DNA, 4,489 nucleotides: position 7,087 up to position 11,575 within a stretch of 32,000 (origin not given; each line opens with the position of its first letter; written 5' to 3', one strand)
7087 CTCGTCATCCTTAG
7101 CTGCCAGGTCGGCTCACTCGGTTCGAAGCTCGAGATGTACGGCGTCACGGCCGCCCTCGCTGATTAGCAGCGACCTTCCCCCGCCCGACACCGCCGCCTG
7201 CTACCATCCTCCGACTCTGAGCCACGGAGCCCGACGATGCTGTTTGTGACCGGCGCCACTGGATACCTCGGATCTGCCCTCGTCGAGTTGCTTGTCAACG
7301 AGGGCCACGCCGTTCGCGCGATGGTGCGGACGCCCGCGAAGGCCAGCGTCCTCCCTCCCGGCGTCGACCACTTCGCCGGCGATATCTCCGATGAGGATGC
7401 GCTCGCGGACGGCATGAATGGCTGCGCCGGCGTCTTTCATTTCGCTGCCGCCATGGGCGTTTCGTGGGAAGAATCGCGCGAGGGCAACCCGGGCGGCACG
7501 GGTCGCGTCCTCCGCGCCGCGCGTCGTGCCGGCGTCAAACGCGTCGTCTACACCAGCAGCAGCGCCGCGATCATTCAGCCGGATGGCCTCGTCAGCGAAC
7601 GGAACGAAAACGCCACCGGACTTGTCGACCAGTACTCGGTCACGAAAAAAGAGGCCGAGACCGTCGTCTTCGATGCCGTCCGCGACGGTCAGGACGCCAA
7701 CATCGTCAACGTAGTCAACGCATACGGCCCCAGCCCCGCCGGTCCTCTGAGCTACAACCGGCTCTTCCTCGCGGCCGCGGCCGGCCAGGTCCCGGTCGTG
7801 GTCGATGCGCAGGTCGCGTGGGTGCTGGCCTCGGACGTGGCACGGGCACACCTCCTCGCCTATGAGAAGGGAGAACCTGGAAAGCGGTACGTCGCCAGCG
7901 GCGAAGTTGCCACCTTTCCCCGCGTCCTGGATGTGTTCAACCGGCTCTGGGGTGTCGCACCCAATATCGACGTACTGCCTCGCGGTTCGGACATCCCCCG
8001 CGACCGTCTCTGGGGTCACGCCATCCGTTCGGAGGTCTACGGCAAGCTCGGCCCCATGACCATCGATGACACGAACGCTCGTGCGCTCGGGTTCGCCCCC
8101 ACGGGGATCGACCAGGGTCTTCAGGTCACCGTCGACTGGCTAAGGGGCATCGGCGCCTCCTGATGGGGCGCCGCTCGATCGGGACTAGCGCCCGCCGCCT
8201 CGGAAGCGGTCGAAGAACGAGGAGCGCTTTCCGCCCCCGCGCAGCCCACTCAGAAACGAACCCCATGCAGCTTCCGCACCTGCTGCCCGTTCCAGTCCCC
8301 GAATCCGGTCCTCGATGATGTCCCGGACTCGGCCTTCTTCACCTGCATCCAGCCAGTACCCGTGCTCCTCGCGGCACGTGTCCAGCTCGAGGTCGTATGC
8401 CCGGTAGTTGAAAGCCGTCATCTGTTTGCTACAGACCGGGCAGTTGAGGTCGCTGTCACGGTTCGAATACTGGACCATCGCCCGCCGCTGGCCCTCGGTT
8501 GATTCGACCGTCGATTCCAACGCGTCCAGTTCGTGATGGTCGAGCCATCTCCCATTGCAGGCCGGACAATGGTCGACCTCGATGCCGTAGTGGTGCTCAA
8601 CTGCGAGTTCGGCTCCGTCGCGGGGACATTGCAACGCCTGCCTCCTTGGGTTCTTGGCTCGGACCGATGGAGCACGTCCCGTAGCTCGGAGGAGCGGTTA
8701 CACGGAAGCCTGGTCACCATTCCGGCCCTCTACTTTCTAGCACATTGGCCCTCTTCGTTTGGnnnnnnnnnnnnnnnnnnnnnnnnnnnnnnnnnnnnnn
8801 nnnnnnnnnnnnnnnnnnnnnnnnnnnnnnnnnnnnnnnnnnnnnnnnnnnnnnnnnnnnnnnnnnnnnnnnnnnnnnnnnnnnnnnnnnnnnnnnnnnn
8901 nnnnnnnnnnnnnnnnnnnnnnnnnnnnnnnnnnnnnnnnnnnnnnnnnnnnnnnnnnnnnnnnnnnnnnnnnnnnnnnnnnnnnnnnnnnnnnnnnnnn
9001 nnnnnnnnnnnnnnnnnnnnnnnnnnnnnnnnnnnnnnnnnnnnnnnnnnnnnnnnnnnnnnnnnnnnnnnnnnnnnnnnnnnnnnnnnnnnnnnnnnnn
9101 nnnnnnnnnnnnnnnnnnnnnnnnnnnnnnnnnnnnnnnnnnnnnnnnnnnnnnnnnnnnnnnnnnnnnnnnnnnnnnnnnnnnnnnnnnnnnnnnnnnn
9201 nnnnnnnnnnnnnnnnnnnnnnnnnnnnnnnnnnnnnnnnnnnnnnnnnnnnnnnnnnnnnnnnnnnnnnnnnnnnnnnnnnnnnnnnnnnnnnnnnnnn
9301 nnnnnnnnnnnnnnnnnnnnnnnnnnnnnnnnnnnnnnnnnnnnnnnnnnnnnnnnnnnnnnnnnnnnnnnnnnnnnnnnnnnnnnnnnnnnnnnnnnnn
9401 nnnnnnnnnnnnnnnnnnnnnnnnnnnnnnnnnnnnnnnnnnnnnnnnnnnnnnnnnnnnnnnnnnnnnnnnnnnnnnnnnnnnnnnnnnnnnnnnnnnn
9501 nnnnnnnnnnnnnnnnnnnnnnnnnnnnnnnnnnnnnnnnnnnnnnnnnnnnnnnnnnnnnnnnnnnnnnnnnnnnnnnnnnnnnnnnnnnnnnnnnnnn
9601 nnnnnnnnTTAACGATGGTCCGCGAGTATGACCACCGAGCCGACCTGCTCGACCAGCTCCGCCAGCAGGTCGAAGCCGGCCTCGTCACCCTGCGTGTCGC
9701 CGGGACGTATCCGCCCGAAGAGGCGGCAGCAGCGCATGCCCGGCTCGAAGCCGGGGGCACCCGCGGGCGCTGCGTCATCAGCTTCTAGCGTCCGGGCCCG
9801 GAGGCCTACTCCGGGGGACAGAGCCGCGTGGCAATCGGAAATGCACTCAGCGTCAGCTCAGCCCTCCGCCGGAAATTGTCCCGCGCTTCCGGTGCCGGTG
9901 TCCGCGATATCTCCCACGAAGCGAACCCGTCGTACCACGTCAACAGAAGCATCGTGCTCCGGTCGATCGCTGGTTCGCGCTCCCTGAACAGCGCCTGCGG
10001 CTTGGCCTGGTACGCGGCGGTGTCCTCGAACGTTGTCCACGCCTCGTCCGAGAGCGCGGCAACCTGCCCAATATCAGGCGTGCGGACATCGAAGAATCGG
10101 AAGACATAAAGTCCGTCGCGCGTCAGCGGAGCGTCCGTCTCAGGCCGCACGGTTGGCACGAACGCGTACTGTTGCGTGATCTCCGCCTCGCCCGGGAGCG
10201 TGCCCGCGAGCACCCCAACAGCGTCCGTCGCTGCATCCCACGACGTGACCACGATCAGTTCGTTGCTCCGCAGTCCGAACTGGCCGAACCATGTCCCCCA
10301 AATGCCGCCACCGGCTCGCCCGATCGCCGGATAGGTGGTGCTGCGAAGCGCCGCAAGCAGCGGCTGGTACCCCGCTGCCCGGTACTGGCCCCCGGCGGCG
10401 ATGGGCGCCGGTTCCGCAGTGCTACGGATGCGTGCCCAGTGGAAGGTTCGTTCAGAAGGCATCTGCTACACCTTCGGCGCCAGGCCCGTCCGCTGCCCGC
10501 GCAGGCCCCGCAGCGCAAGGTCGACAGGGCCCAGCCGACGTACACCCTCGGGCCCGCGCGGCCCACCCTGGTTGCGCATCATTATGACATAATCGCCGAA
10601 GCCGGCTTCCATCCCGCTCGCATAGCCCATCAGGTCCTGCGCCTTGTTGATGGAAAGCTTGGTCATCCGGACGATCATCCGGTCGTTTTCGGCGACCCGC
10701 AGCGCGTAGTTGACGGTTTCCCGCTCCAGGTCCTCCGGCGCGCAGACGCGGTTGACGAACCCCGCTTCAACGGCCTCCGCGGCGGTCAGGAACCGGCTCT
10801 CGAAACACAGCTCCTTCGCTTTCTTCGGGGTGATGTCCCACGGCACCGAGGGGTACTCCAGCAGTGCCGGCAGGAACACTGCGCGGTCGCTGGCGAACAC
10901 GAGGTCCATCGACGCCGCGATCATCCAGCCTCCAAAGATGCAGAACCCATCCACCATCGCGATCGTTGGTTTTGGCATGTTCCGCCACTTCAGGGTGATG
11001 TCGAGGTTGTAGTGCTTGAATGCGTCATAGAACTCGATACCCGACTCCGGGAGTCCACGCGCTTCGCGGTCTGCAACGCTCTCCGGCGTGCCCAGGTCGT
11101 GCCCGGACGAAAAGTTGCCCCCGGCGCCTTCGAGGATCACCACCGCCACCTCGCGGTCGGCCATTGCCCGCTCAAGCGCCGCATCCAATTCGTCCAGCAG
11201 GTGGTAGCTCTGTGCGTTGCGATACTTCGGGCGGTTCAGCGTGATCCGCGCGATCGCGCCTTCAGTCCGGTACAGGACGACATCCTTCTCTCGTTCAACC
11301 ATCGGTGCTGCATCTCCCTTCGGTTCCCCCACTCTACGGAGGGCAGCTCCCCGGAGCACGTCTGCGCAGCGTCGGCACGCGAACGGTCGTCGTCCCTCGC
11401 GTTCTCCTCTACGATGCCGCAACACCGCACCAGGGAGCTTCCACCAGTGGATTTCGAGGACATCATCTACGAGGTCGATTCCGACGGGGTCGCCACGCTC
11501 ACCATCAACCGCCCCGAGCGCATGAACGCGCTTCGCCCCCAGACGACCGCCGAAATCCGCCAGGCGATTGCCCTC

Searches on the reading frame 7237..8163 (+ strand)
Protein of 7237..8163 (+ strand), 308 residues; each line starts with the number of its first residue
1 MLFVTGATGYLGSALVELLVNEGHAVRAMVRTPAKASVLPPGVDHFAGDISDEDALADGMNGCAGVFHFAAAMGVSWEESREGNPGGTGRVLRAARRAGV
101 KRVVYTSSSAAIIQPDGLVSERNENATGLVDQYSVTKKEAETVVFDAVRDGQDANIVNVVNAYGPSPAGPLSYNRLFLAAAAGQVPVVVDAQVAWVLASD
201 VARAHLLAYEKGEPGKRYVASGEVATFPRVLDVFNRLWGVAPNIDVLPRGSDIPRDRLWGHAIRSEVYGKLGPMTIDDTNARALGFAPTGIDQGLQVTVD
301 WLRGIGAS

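Call 49: search_protein_families(library=pfam, proteins=[window:7237-8163:+], max_evalue=0.001)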
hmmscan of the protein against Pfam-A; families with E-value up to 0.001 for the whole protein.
window:7237-8163:+ (308 aa): 8 families
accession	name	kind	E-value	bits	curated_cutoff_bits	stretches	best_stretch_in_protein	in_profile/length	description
PF01370.27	Epimerase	-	1.1e-28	100.7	20.9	1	3-219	2-238/240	NAD dependent epimerase/dehydratase family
PF13460.12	NAD_binding_10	-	1.6e-20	74.2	27.2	1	6-144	1-131/184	NAD(P)H-binding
PF01073.25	3Beta_HSD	-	1.2e-18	67.6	22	1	4-211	2-231/280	3-beta hydroxysteroid dehydrogenase/isomerase family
PF16363.11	GDP_Man_Dehyd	-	1.3e-14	54.9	27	1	3-232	1-260/332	GDP-mannose 4,6 dehydratase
PF05368.20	NmrA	-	1.3e-13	51.7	27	1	3-108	6-107/298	NmrA-like family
PF07993.18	NAD_binding_4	-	1e-10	41.6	20.1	1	61-175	87-220/258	Male sterility protein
PF02719.21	Polysacc_synt_2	-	4e-06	26.7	20.2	1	3-126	2-145/293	Polysaccharide biosynthesis protein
PF04321.23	RmlD_sub_bind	-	5.5e-05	22.8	27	1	2-206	3-194/287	RmlD substrate binding domain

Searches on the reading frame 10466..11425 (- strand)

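Call 3: search_protein_families(library=pfam, proteins=[window:10466-11425:-], max_evalue=0.01)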
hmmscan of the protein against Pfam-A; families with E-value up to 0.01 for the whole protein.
window:10466-11425:- (319 aa): 2 families
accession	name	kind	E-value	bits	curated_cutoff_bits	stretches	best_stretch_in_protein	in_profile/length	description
PF00378.25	ECH_1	-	1.6e-31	109.9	27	1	54-264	2-210/251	Enoyl-CoA hydratase/isomerase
PF16113.10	ECH_2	-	1.2e-14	55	27.2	1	59-184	2-120/335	Enoyl-CoA hydratase/isomerase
